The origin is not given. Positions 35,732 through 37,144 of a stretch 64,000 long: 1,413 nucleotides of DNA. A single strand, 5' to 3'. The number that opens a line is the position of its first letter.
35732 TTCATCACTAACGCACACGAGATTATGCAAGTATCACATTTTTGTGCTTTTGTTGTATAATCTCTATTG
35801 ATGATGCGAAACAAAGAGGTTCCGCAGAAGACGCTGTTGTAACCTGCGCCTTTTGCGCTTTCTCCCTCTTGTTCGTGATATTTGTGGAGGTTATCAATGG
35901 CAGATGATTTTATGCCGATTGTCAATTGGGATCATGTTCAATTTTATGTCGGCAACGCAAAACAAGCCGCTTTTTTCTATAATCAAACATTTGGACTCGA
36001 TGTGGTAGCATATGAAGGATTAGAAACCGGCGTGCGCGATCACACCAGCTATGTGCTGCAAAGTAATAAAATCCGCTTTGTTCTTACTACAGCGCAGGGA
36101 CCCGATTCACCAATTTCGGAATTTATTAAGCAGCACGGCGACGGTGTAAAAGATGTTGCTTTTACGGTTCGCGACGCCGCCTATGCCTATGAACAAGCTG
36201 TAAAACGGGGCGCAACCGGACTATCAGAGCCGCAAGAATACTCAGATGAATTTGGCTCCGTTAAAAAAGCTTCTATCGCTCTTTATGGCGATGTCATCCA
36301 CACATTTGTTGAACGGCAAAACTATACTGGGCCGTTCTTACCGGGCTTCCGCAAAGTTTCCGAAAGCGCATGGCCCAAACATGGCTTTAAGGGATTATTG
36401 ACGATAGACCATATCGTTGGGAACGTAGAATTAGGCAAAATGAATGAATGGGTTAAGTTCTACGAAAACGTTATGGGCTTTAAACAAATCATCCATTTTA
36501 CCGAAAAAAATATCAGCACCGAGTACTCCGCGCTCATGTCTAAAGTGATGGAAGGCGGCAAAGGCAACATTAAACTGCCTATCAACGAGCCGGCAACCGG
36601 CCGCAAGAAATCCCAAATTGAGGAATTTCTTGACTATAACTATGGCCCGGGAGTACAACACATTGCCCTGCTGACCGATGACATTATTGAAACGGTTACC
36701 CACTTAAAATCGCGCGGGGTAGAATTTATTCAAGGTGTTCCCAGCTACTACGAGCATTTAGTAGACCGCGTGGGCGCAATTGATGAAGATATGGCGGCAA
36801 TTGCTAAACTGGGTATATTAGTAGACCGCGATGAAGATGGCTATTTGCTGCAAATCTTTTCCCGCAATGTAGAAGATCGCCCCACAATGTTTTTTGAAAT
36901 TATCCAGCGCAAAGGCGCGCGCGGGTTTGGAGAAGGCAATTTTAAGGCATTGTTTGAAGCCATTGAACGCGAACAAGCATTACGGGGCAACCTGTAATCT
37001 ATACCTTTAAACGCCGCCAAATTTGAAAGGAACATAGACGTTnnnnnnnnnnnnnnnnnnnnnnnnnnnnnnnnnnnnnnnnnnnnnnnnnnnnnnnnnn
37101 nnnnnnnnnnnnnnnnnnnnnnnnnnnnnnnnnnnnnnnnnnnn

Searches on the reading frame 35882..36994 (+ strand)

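Call 56: search_protein_families(library=pfam, proteins=[window:35882-36994:+], max_evalue=0.0001)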
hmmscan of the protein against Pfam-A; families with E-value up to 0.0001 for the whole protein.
window:35882-36994:+ (371 aa): 4 families
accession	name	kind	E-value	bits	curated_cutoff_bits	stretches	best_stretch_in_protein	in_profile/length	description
PF00903.31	Glyoxalase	-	3.6e-25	89.1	20.6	2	175-324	2-120/121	Glyoxalase/Bleomycin resistance protein/Dioxygenase superfamily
PF13669.12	Glyoxalase_4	-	5.9e-14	52.7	27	2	188-286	11-97/109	Glyoxalase/Bleomycin resistance protein/Dioxygenase superfamily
PF14696.12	Glyoxalase_5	-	5.4e-09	36.8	27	1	60-144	47-125/139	Hydroxyphenylpyruvate dioxygenase, HPPD, N-terminal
PF13468.12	Glyoxalase_3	-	8.6e-06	26.4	25.1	0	242-283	65-103/176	Glyoxalase-like domain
